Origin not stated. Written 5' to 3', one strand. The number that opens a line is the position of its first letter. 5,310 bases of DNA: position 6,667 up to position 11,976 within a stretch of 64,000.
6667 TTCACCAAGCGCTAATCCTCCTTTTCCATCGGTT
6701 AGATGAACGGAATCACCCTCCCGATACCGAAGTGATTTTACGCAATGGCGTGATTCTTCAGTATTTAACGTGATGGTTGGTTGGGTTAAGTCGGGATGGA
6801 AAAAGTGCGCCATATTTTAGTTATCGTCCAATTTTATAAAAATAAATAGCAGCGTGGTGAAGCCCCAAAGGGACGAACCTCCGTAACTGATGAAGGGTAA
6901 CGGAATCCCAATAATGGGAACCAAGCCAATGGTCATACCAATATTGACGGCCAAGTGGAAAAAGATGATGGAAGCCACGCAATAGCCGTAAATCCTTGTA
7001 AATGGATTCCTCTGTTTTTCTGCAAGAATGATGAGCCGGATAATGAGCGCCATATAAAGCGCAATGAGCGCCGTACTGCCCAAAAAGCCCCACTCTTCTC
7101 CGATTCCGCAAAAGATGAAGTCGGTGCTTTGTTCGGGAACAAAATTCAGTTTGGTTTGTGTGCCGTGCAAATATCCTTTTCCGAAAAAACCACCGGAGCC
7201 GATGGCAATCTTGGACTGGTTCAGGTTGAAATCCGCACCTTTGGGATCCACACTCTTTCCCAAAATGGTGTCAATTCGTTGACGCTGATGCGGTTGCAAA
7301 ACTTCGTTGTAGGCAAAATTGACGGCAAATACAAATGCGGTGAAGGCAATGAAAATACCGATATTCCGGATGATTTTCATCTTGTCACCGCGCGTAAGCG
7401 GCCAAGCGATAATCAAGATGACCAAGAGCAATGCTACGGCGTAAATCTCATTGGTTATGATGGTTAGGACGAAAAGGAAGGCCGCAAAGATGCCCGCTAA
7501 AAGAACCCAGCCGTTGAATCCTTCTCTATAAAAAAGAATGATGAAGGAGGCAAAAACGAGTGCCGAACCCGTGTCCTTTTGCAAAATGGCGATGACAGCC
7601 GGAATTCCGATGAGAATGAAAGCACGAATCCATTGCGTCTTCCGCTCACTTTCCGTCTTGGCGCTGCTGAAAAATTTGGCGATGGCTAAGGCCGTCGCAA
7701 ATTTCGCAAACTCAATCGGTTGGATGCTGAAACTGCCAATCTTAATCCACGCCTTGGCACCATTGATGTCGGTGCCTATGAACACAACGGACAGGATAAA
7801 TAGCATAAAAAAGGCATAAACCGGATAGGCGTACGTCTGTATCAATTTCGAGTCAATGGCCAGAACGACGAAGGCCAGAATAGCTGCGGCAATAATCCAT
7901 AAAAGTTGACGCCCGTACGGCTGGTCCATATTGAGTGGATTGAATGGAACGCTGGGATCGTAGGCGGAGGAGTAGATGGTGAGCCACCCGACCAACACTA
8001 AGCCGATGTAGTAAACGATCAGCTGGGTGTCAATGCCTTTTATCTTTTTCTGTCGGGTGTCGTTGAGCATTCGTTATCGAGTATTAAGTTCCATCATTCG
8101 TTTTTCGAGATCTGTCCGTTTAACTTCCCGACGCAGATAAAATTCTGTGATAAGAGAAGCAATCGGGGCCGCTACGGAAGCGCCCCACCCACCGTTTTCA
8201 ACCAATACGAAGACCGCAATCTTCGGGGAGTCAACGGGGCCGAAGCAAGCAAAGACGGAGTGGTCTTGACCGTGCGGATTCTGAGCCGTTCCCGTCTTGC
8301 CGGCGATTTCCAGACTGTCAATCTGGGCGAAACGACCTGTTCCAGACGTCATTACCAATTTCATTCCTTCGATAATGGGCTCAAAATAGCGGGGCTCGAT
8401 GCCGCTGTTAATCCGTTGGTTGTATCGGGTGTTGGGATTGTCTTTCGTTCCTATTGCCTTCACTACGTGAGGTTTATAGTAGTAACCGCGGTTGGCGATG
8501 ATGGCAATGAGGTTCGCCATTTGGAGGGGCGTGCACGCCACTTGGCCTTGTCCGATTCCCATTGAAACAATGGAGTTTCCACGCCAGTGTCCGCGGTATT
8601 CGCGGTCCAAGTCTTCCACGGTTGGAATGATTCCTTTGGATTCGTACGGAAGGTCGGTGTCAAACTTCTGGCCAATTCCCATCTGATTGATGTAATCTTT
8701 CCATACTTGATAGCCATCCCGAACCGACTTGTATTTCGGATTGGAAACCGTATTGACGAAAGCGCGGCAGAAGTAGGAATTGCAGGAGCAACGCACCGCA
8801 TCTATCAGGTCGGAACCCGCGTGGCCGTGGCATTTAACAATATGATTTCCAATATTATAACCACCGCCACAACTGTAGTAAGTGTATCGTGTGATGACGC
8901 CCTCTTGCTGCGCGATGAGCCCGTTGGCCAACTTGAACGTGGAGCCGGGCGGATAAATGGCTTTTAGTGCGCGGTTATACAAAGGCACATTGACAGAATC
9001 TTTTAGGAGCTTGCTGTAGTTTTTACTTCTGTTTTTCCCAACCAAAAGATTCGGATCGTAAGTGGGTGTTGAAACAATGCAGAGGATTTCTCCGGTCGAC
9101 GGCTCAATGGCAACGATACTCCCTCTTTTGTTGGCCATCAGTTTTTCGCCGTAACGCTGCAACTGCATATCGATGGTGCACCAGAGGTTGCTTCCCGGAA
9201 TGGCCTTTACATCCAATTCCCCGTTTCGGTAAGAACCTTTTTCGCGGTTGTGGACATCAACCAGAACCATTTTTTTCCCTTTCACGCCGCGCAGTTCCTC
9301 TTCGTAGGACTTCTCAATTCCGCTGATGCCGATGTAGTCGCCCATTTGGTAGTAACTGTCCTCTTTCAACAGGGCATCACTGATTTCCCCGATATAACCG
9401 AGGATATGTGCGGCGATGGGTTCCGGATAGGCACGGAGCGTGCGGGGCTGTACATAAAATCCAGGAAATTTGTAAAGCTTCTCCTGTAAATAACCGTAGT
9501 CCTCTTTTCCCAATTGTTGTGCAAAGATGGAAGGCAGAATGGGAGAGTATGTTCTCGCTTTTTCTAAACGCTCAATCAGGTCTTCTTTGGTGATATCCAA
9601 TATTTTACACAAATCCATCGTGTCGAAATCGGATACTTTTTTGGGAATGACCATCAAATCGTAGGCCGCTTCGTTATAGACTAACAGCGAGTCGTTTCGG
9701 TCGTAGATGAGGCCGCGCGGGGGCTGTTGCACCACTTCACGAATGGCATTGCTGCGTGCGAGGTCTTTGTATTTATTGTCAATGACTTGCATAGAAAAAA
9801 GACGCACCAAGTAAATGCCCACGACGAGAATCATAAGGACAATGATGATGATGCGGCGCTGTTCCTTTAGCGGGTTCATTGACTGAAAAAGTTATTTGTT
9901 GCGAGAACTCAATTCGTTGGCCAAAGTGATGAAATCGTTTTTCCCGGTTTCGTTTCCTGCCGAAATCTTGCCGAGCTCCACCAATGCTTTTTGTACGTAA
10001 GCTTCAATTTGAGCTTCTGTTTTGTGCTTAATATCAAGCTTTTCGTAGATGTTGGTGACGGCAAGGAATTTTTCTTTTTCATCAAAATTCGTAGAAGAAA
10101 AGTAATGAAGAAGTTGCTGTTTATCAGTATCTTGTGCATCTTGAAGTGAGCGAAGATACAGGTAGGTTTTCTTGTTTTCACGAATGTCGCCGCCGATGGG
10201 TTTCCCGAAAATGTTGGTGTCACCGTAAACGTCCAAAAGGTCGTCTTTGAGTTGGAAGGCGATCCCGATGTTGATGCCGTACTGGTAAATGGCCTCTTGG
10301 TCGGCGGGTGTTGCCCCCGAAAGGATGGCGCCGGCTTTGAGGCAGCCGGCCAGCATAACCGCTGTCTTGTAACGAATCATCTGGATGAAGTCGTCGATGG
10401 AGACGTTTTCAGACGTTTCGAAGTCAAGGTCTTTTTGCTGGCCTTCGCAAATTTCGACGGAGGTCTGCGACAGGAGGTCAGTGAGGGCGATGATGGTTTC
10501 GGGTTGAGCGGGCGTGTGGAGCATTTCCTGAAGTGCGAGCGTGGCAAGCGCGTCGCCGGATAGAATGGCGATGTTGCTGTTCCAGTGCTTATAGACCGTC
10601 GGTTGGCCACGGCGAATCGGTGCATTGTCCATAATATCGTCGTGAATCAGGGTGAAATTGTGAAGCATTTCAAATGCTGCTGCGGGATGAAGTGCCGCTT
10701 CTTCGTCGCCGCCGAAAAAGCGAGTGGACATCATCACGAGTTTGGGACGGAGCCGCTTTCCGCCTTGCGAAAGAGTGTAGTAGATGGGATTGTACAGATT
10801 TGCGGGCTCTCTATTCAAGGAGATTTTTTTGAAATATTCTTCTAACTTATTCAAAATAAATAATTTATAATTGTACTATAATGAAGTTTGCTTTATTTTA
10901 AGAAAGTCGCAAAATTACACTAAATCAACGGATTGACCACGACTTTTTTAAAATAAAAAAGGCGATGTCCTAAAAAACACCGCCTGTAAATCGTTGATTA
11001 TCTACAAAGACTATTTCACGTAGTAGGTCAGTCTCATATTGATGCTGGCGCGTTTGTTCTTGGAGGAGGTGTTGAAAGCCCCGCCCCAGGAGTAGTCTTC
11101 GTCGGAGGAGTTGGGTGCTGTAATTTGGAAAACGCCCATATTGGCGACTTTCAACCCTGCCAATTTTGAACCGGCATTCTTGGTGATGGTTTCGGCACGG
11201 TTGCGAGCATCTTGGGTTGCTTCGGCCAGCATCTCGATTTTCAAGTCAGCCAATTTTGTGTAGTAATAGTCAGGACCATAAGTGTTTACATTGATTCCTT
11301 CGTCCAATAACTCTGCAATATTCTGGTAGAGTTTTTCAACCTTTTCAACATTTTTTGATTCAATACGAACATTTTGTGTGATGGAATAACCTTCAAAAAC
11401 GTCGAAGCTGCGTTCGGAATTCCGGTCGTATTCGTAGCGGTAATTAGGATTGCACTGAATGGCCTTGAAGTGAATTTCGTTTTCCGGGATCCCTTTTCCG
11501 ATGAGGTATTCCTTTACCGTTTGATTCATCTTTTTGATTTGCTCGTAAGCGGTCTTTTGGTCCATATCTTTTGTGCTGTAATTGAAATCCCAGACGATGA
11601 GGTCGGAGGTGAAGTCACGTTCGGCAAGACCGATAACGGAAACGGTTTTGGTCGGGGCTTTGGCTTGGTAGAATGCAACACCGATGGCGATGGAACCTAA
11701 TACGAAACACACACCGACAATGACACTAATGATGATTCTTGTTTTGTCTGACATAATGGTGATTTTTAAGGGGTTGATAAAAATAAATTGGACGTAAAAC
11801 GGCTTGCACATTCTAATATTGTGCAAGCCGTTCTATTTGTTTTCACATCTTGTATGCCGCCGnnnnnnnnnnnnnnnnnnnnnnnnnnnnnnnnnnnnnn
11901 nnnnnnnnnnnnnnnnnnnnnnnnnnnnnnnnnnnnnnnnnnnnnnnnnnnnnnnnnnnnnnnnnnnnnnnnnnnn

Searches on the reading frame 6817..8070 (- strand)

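Call 24: search_protein_families(library=pfam, proteins=[window:6817-8070:-], max_evalue=0.0001)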
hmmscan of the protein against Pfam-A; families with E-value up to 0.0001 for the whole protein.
window:6817-8070:- (417 aa): 1 family
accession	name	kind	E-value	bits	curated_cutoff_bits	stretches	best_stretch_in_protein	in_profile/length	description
PF01098.24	FTSW_RODA_SPOVE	-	4.1e-78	263.3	26.4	2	197-414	141-350/356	Cell cycle protein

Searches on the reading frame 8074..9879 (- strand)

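Call 24: search_protein_families(library=pfam, proteins=[window:8074-9879:-], max_evalue=0.0001)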
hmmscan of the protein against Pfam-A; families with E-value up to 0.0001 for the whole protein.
window:8074-9879:- (601 aa): 2 families
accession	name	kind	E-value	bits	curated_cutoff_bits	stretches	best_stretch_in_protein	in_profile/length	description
PF00905.27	Transpeptidase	-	1.5e-53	182.4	22.1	1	253-577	1-297/299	Penicillin binding protein transpeptidase domain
PF03717.20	PBP_dimer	-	4.6e-42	144.9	24.4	1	51-213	2-175/180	Penicillin-binding Protein dimerisation domain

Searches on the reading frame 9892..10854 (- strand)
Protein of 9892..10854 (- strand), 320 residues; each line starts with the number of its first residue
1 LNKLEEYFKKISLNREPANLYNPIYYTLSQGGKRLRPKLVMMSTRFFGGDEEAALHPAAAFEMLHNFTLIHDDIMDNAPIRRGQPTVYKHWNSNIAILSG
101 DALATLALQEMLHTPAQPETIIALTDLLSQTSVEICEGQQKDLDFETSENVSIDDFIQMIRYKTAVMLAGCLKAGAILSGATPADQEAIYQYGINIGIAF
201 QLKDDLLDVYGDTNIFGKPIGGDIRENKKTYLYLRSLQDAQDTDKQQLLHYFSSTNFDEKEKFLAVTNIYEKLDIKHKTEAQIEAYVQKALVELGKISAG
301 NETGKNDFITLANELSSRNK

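Call 24: search_protein_families(library=pfam, proteins=[window:9892-10854:-], max_evalue=0.0001)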
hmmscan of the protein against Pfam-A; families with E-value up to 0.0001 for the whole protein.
window:9892-10854:- (320 aa): 1 family
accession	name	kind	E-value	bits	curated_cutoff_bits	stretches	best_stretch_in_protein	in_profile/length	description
PF00348.22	polyprenyl_synt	-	7.3e-75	251.9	27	1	19-262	3-243/251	Polyprenyl synthetase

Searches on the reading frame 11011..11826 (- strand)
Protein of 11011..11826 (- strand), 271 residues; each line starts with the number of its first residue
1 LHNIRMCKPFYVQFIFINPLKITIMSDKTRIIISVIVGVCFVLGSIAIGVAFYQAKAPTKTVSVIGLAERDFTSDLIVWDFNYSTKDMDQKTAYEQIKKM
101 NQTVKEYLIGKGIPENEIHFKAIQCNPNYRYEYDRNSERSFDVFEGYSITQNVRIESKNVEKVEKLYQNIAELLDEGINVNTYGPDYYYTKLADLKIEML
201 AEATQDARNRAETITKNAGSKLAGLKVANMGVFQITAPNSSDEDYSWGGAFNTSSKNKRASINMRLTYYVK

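Call 24: search_protein_families(library=pfam, proteins=[window:11011-11826:-], max_evalue=0.0001)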
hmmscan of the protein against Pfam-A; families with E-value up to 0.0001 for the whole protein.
window:11011-11826:- (271 aa): 1 family
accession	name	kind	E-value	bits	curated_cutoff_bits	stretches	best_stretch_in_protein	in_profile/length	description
PF04402.19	SIMPL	-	3.5e-29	103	25.2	1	62-235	1-161/205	Protein of unknown function (DUF541)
